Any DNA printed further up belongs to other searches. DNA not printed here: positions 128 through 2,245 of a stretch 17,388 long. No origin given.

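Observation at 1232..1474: C2H2-type zinc-finger-like insertion inside the formimidoyltransferase domain of FtcD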

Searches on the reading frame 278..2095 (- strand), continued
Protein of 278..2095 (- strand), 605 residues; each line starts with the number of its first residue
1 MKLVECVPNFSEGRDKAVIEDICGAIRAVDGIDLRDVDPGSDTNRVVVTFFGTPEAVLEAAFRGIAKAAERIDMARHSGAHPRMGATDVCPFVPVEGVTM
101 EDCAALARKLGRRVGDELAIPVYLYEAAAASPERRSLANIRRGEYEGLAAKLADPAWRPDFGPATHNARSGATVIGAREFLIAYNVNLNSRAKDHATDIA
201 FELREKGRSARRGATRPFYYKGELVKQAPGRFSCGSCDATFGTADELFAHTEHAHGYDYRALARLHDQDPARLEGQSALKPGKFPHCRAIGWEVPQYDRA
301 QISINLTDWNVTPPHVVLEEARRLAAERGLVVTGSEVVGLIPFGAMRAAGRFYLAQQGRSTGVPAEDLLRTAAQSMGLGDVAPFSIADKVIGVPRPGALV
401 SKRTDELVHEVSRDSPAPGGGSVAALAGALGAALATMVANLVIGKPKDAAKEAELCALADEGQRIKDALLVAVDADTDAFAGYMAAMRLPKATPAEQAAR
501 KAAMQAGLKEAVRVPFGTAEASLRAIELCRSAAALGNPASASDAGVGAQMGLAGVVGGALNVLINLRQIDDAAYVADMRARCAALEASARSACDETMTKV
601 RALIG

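Call 7: find_homologous_proteins(query=window:281-2095:-, max_evalue=1e-20)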
Query window:281-2095:- (605 aa): 8000 proteins with E <= 1e-20 among 8000 candidates; the best 120 are listed.
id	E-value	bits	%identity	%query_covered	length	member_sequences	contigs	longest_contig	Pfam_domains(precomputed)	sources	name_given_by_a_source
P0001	0.0e+0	1328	100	100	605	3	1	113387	PF02971.20,PF07837.18,PF04961.18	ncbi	-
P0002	0.0e+0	1217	92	100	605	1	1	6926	PF02971.20,PF07837.18,PF04961.18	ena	-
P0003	1.7e-280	950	74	98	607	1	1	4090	PF02971.20,PF07837.18,PF04961.18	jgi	jgi:glutamate formiminotransferase/formiminotetrahydrofolate cyclodeaminase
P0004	4.1e-267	906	70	99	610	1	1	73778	PF02971.20,PF07837.18,PF04961.18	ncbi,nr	ncbi:MAG: glutamate formimidoyltransferase [Deltaproteobacteria bacterium]|nr:glutamate formimidoylt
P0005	2.1e-266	903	72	100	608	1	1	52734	PF02971.20,PF07837.18,PF04961.18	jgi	-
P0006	4.9e-266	902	71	100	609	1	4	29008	PF02971.20,PF07837.18,PF04961.18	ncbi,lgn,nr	ncbi:glutamate formimidoyltransferase [Myxococcota bacterium]|nr:glutamate formimidoyltransferase [M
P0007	2.9e-265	900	67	100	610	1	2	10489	PF02971.20,PF07837.18,PF04961.18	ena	-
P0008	1.5e-262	891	67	100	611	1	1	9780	PF02971.20,PF07837.18,PF04961.18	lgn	-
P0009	1.8e-262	890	67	100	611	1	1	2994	PF02971.20,PF07837.18,PF04961.18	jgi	jgi:glutamate formiminotransferase / formiminotetrahydrofolate cyclodeaminase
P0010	1.6e-261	887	68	100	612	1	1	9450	PF02971.20,PF07837.18,PF04961.18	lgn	-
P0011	7.9e-261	885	69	99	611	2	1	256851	PF02971.20,PF07837.18,PF04961.18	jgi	-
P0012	4.6e-260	882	70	99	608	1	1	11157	PF02971.20,PF07837.18,PF04961.18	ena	-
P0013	1.7e-259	880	68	100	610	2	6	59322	PF02971.20,PF07837.18,PF04961.18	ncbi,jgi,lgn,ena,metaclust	jgi:glutamate formiminotransferase/formiminotetrahydrofolate cyclodeaminase|metaclust:\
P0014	5.8e-258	875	69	99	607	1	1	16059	PF02971.20,PF07837.18,PF04961.18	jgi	jgi:glutamate formiminotransferase/formiminotetrahydrofolate cyclodeaminase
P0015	1.9e-256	870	67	100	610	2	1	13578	PF02971.20,PF07837.18,PF04961.18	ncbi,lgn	ncbi:MAG: glutamate formimidoyltransferase [Acidobacteriota bacterium]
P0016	2.5e-256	870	68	100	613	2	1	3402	PF02971.20,PF07837.18,PF04961.18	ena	-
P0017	2.3e-255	867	67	100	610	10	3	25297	PF02971.20,PF07837.18,PF04961.18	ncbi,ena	-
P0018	3.4e-254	863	67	100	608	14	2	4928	PF02971.20,PF07837.18,PF04961.18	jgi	jgi:glutamate formiminotransferase/formiminotetrahydrofolate cyclodeaminase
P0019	1.1e-253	861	65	99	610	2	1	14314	PF02971.20,PF07837.18,PF04961.18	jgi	jgi:glutamate formiminotransferase/formiminotetrahydrofolate cyclodeaminase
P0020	1.6e-253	861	66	99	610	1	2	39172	PF02971.20,PF07837.18,PF04961.18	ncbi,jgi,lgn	ncbi:MAG: glutamate formimidoyltransferase [Acidobacteriota bacterium]|jgi:glutamate formiminotransf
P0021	6.1e-253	859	66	100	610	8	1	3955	PF02971.20,PF07837.18,PF04961.18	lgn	-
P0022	1.6e-252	857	67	100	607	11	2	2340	PF02971.20,PF07837.18,PF04961.18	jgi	jgi:glutamate formiminotransferase/formiminotetrahydrofolate cyclodeaminase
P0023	8.0e-252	855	66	100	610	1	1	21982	PF02971.20,PF07837.18,PF04961.18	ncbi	-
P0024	9.3e-251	852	66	99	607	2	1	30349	PF02971.20,PF07837.18,PF04961.18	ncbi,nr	ncbi:MAG: glutamate formimidoyltransferase [Deltaproteobacteria bacterium]|nr:glutamate formimidoylt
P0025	1.4e-250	851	67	100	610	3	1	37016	PF02971.20,PF07837.18,PF04961.18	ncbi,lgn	-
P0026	1.8e-250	851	65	100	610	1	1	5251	PF02971.20,PF07837.18,PF04961.18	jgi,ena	-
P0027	2.1e-250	850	65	100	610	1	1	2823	PF02971.20,PF07837.18,PF04961.18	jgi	jgi:glutamate formiminotransferase/formiminotetrahydrofolate cyclodeaminase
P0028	1.4e-249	848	66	99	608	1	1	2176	PF02971.20,PF07837.18,PF04961.18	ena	-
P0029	7.8e-249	845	66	100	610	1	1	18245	PF02971.20,PF07837.18,PF04961.18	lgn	-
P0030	2.3e-248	844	65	100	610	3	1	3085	PF02971.20,PF07837.18,PF04961.18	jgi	jgi:glutamate formiminotransferase/formiminotetrahydrofolate cyclodeaminase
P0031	5.7e-248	842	66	100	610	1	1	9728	PF02971.20,PF07837.18,PF04961.18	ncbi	ncbi:MAG: glutamate formimidoyltransferase [Acidobacteriota bacterium]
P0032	1.7e-247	841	66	100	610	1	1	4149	PF02971.20,PF07837.18,PF04961.18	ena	-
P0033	6.1e-245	832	64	100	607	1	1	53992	PF02971.20,PF07837.18,PF04961.18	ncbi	-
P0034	2.0e-244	831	64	100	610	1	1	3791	PF02971.20,PF07837.18,PF04961.18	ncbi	-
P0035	3.4e-243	827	62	100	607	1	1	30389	PF02971.20,PF07837.18,PF04961.18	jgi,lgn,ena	-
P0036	1.6e-240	818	61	99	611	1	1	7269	PF02971.20,PF07837.18,PF04961.18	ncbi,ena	-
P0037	1.9e-240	818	62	100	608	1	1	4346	PF02971.20,PF07837.18,PF04961.18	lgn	-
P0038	1.1e-239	815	62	99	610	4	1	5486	PF02971.20,PF07837.18,PF04961.18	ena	-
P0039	6.6e-239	813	62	100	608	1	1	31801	PF02971.20,PF07837.18,PF04961.18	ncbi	-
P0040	9.8e-238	809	61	99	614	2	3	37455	PF02971.20,PF07837.18,PF04961.18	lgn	-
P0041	2.1e-237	808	60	100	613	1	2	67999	PF02971.20,PF07837.18,PF04961.18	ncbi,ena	-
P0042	4.0e-237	807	60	100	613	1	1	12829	PF02971.20,PF07837.18,PF04961.18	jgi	-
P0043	1.2e-236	805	61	99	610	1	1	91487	PF02971.20,PF07837.18,PF04961.18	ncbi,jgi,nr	ncbi:MAG: glutamate formimidoyltransferase [Calditrichaeota bacterium]|nr:glutamate formimidoyltrans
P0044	1.6e-236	805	65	97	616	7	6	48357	PF02971.20,PF07837.18,PF04961.18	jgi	jgi:glutamate formiminotransferase/formiminotetrahydrofolate cyclodeaminase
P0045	3.3e-235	800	60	100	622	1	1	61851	PF02971.20,PF07837.18,PF04961.18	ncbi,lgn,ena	-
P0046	6.9e-235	799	61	99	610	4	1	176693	PF02971.20,PF07837.18,PF04961.18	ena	-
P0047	9.0e-235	799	61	99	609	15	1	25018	PF02971.20,PF07837.18,PF04961.18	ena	-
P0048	3.7e-234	797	64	99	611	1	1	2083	PF02971.20,PF07837.18,PF04961.18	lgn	-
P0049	1.1e-233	795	60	100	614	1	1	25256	PF02971.20,PF07837.18,PF04961.18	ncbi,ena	-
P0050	1.4e-233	795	60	100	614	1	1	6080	PF02971.20,PF07837.18,PF04961.18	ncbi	-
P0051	1.4e-233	795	60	100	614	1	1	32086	PF02971.20,PF07837.18,PF04961.18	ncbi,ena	-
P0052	1.7e-233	795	60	97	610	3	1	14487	PF02971.20,PF07837.18,PF04961.18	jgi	-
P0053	2.0e-233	794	60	100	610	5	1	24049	PF02971.20,PF07837.18,PF04961.18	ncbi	-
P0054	3.6e-233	794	60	100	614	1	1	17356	PF02971.20,PF07837.18,PF04961.18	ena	-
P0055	4.3e-233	793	65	97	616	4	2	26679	PF02971.20,PF07837.18,PF04961.18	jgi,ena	-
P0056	4.3e-233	793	60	100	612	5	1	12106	PF02971.20,PF07837.18,PF04961.18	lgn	-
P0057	4.9e-233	793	62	99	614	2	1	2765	PF02971.20,PF07837.18,PF04961.18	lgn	-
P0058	5.0e-233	793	65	97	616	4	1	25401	PF02971.20,PF07837.18,PF04961.18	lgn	-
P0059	6.1e-233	793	61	99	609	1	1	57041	PF02971.20,PF07837.18,PF04961.18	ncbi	-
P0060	7.7e-233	792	63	97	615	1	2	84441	PF02971.20,PF07837.18,PF04961.18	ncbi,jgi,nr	ncbi:MAG TPA: glutamate formimidoyltransferase [Holophagaceae bacterium]|jgi:glutamate formiminotran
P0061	1.0e-232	792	65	97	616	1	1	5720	PF02971.20,PF07837.18,PF04961.18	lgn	-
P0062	1.2e-232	792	66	97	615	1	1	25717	PF02971.20,PF07837.18,PF04961.18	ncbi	-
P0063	1.2e-232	792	60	100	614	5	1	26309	PF02971.20,PF07837.18,PF04961.18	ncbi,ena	-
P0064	1.9e-232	791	64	99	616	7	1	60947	PF02971.20,PF07837.18,PF04961.18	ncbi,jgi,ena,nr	ncbi:MAG: glutamate formiminotransferase / formiminotetrahydrofolate cyclodeaminase [Holophagaceae b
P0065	2.7e-232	791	62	98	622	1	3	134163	PF02971.20,PF07837.18,PF04961.18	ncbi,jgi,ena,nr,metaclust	ncbi:MAG: glutamate formimidoyltransferase [Bdellovibrionales bacterium GWB1_55_8]|nr:MAG: glutamate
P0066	3.8e-232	790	60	100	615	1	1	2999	PF02971.20,PF07837.18,PF04961.18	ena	-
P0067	5.4e-232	790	64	97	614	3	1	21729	PF02971.20,PF07837.18,PF04961.18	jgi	jgi:glutamate formiminotransferase/formiminotetrahydrofolate cyclodeaminase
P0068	5.9e-232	790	63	98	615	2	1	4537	PF02971.20,PF07837.18,PF04961.18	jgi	-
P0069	6.1e-232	790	60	100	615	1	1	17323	PF02971.20,PF07837.18,PF04961.18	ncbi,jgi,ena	-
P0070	7.2e-232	789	60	100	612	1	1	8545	PF02971.20,PF07837.18,PF04961.18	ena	-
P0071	9.3e-232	789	64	97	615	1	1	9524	PF02971.20,PF07837.18,PF04961.18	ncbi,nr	ncbi:MAG: glutamate formimidoyltransferase [Geothrix sp.]|nr:glutamate formimidoyltransferase [Geoth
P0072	9.6e-232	789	64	97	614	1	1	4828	PF02971.20,PF07837.18,PF04961.18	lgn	-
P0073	1.2e-231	789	64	97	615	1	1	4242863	PF02971.20,PF07837.18,PF04961.18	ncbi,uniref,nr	ncbi:glutamate formimidoyltransferase [Geothrix sp. PMB-07]|uniref:glutamate formimidoyltransferase 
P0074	1.7e-231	788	60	100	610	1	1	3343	PF02971.20,PF07837.18,PF04961.18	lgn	-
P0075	1.7e-231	788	60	100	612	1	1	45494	PF02971.20,PF07837.18,PF04961.18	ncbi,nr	ncbi:MAG: glutamate formimidoyltransferase [Calditrichaeota bacterium]|nr:MAG: glutamate formimidoyl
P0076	1.9e-231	788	63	97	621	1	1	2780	PF02971.20,PF07837.18,PF04961.18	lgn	-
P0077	2.0e-231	788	61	99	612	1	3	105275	PF02971.20,PF07837.18,PF04961.18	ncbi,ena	-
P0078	2.1e-231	788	59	99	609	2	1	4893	PF02971.20,PF07837.18,PF04961.18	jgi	-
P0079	2.3e-231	788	61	99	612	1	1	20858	PF02971.20,PF07837.18,PF04961.18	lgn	-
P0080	2.3e-231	788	64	97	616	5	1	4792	PF02971.20,PF07837.18,PF04961.18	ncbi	ncbi:MAG TPA: glutamate formimidoyltransferase [Geothrix sp.]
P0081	2.9e-231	787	59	100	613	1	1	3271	PF02971.20,PF07837.18,PF04961.18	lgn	-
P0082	3.2e-231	787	62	98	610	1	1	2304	PF02971.20,PF07837.18,PF04961.18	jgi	jgi:glutamate formiminotransferase/formiminotetrahydrofolate cyclodeaminase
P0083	5.2e-231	786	64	97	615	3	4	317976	PF02971.20,PF07837.18,PF04961.18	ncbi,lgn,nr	ncbi:MAG: glutamate formimidoyltransferase [Acidobacteria bacterium]|nr:glutamate formimidoyltransfe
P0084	9.6e-231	786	60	100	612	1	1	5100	PF02971.20,PF07837.18,PF04961.18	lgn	-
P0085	1.2e-230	785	62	100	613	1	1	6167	PF02971.20,PF07837.18,PF04961.18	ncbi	-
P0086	1.3e-230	785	64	100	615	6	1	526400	PF02971.20,PF07837.18,PF04961.18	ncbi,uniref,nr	ncbi:glutamate formimidoyltransferase [Geothrix sp. SG200]|uniref:glutamate formimidoyltransferase n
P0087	1.5e-230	785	63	100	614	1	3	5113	PF02971.20,PF07837.18,PF04961.18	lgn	-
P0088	1.8e-230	785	60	98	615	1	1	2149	PF02971.20,PF07837.18,PF04961.18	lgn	-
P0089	1.8e-230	785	62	99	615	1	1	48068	PF02971.20,PF07837.18,PF04961.18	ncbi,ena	-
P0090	2.2e-230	784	63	99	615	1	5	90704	PF02971.20,PF07837.18,PF04961.18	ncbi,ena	-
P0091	2.8e-230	784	64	97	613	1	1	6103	PF02971.20,PF07837.18,PF04961.18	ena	-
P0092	2.8e-230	784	62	99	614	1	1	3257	PF02971.20,PF07837.18,PF04961.18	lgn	-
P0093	3.8e-230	784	60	100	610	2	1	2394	PF02971.20,PF07837.18,PF04961.18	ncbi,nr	ncbi:MAG: glutamate formimidoyltransferase [Calditrichaeota bacterium]|nr:MAG: glutamate formimidoyl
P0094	4.5e-230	783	63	100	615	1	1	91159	PF02971.20,PF07837.18,PF04961.18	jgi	-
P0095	4.9e-230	783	59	100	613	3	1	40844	PF02971.20,PF07837.18,PF04961.18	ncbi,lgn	-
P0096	5.5e-230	783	63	97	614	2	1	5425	PF02971.20,PF07837.18,PF04961.18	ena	-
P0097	6.5e-230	783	61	99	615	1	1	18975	PF02971.20,PF07837.18,PF04961.18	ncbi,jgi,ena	jgi:glutamate formiminotransferase/formiminotetrahydrofolate cyclodeaminase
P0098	8.2e-230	782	65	97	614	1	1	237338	PF02971.20,PF07837.18,PF04961.18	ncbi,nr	ncbi:MAG: glutamate formimidoyltransferase [Acidobacteria bacterium]|nr:glutamate formimidoyltransfe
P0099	8.6e-230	782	64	97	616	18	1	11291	PF02971.20,PF07837.18,PF04961.18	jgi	-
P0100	9.6e-230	782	63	98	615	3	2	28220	PF02971.20,PF07837.18,PF04961.18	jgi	jgi:glutamate formiminotransferase/formiminotetrahydrofolate cyclodeaminase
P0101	1.3e-229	782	60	99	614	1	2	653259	PF02971.20,PF07837.18,PF04961.18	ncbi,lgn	-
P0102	1.3e-229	782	64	97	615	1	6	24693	PF02971.20,PF07837.18,PF04961.18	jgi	jgi:glutamate formiminotransferase/formiminotetrahydrofolate cyclodeaminase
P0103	1.4e-229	782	63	100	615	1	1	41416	PF02971.20,PF07837.18,PF04961.18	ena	-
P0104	1.6e-229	782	63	100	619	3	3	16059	PF02971.20,PF07837.18,PF04961.18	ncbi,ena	-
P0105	1.6e-229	782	63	99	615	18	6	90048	PF02971.20,PF07837.18,PF04961.18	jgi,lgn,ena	-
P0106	1.7e-229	781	58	100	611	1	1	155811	PF02971.20,PF07837.18,PF04961.18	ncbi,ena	-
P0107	1.8e-229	781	59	100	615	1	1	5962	PF02971.20,PF07837.18,PF04961.18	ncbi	-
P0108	1.8e-229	781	59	100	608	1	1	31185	PF02971.20,PF07837.18,PF04961.18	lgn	-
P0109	2.3e-229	781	59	100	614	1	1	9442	PF02971.20,PF07837.18,PF04961.18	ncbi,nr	ncbi:glutamate formimidoyltransferase [bacterium]|nr:glutamate formimidoyltransferase [bacterium]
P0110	2.3e-229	781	64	97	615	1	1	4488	PF02971.20,PF07837.18,PF04961.18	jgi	jgi:glutamate formiminotransferase/formiminotetrahydrofolate cyclodeaminase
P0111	2.4e-229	781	60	100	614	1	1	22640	PF02971.20,PF07837.18,PF04961.18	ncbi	ncbi:MAG: hypothetical protein Kow0042_18360 [Calditrichia bacterium]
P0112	2.4e-229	781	63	99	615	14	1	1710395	PF02971.20,PF07837.18,PF04961.18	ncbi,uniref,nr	ncbi:glutamate formimidoyltransferase [Geothrix edaphica]|uniref:Formimidoyltransferase-cyclodeamina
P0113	2.5e-229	781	63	98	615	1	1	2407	PF02971.20,PF07837.18,PF04961.18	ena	-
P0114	2.6e-229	781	63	100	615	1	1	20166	PF02971.20,PF07837.18,PF04961.18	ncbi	-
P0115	2.6e-229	781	59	100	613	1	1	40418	PF02971.20,PF07837.18,PF04961.18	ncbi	-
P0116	2.9e-229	781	59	100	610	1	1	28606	PF02971.20,PF07837.18,PF04961.18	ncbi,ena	-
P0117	3.0e-229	781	59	100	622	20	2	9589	PF02971.20,PF07837.18,PF04961.18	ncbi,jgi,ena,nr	ncbi:glutamate formimidoyltransferase [bacterium]|nr:MAG: glutamate formimidoyltransferase [bacteriu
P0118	3.2e-229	781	63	99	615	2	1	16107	PF02971.20,PF07837.18,PF04961.18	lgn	-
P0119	4.1e-229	780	64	97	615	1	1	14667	PF02971.20,PF07837.18,PF04961.18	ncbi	ncbi:MAG TPA: glutamate formimidoyltransferase [Geothrix sp.]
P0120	4.1e-229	780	63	100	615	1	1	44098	PF02971.20,PF07837.18,PF04961.18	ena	-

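Call 17: find_related_loci(query=A1, collection=genome_contigs, flank=6000)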
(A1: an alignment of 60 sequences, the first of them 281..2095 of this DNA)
Query A1 (605 aa) in genome_contigs; peptide patterns used: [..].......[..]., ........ (x = any residue, [..] = any of these).
600 stretches matched a pattern (row limit reached: there are more); 592 encode a relative of the query (tblastn E <= 1e-3); the best 80 are kept; 80 distinct loci.
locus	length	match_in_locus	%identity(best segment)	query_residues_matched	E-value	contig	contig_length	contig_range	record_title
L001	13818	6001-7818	62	2-605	0e+0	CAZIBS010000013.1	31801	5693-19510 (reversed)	MAG TPA_asm: uncultured Thermoanaerobaculia bacterium isolate SRP128015_co2_300 genome assembly, contig: NODE_495_length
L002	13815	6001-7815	91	1-605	0e+0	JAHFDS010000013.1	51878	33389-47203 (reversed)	MAG: Myxococcales bacterium isolate nzgw250 NODE_370_length_51879_cov_3.852100, whole genome shotgun sequence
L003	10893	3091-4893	61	2-600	0e+0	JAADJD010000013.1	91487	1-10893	MAG: Calditrichota bacterium isolate M_MetaBat.96 contig-127_89, whole genome shotgun sequence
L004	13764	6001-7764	63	2-589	0e+0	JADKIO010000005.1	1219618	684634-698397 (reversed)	MAG: Candidatus Geothrix skivensis isolate Skiv_18-Q3-R9-52_MAXAC.067 tig00287018-10-12185690, whole genome shotgun sequ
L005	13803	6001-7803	59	3-600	0e+0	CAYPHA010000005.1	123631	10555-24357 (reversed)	MAG TPA_asm: uncultured Calditrichota bacterium isolate SRP332253_co2_262 genome assembly, contig: NODE_87_length_123631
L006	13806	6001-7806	55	2-600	0e+0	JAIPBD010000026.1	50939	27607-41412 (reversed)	MAG: Melioribacteraceae bacterium isolate Tobar13m-G18 Tobar13m-C885, whole genome shotgun sequence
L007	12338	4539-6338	60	1-597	0e+0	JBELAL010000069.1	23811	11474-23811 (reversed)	MAG: Holophaga sp. isolate SPRUCE 92 SPRUCE_92_69, whole genome shotgun sequence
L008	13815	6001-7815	56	3-604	0e+0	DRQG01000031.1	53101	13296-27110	MAG TPA_asm: Caldithrix abyssi isolate HyVt-577 HyVt-577_k145_1206719, whole genome shotgun sequence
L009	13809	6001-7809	56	2-604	0e+0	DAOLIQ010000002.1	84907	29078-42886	MAG TPA_asm: Ignavibacteriaceae bacterium isolate AMR_MDS_0288 NODE_19_length_84907_cov_9.300323, whole genome shotgun s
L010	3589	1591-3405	59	2-604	0e+0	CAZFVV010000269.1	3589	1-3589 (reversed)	MAG TPA_asm: uncultured Calditrichaceae bacterium isolate SRP329715_co1_261 genome assembly, contig: NODE_42165_length_3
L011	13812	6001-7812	55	2-602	0e+0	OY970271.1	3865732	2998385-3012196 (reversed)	MAG: uncultured Ignavibacteriales bacterium isolate MFD02416.bin.c.14 genome assembly, chromosome: 1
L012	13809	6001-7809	53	2-600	0e+0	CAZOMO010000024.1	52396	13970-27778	MAG TPA_asm: uncultured Ignavibacterium sp. isolate binchicken_co235_20 genome assembly, contig: NODE_1527_length_52396_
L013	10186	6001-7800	54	2-597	0e+0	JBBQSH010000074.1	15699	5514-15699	MAG: Ignavibacteriales bacterium isolate Co_metawrap_1736 Cmw_1736_k141_2826152_length_15699_cov_19.9829, whole genome s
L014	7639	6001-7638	59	2-544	0e+0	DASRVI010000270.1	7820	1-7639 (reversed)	MAG TPA_asm: Acidobacteriota bacterium isolate SMAG_U9192 k141_232775, whole genome shotgun sequence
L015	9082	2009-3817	57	2-604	0e+0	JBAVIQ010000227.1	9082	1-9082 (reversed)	MAG: Steroidobacteraceae bacterium isolate MFD04666_ilm_asm_bin11 k127_138825, whole genome shotgun sequence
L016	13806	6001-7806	55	2-602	0e+0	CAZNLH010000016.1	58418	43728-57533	MAG TPA_asm: uncultured Gemmatimonadota bacterium isolate binchicken_co172_241 genome assembly, contig: NODE_280_length_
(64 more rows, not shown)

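Call 21: predict_structure(alignment_id=A1)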
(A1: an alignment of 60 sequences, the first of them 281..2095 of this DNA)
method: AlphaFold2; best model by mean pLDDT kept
length: 605 residues; sequences in the alignment: 60
mean_pLDDT: 94.0   pTM: 0.87
mean pLDDT of the five models: 94.0, 93.7, 92.7, 90.9, 90.7
residues with pLDDT >= 90: 512; 70-90: 92; 50-70: 1; < 50: 0
segments of 3 or more residues with pLDDT < 50: none
pLDDT, mean of each block of 10 residues (from residue 1): 92 94 97 89 90 97 98 89 92 93 98 98 96 90 90 94 92 96 95 96 96 94 96 96 97 96 93 96 96 87 95 97 98 93 96 94 95 96 90 85 91 85 97 96 84 94 96 90 89 95 94 96 98 90 97 98 95 98 98 97 93
secondary structure, 60 per line:
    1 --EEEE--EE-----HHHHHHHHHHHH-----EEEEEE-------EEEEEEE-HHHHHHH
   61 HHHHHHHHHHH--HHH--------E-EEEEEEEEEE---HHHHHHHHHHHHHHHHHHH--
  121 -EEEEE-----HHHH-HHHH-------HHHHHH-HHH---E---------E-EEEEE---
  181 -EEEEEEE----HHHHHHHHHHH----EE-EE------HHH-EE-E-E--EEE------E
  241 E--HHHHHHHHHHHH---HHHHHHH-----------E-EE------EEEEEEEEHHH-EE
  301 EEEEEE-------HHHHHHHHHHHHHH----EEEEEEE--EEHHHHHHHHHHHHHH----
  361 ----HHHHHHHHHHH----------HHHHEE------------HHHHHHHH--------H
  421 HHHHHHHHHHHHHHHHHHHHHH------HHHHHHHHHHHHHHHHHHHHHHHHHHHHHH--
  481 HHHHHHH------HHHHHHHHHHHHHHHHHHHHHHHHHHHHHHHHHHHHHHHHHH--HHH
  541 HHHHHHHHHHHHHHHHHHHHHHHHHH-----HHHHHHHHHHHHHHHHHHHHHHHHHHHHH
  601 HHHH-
elements in order: E3-6 H16-27 E33-38 E46-52 H54-71 E87-96 H100-118 E122-126 H132-135 H137-140 H148-153 E173-177 E182-188 H193-203 E231-233 H244-255 H259-265 E287-294 E299-306 H314-327 E332-338 H343-356 H365-375 H386-389 H404-411 H420-442 H449-478 H481-487 H494-535 H538-566 H572-604
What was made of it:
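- On Classical C2H2 zinc finger: DSSP gives E231-233, E240-241 and H244-255 at pLDDT above 93 (call 21).
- AF2 confidence is high: pLDDT 94 overall and 93-97 in the insert, with a beta-beta-alpha fold plus a helix (call 21).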
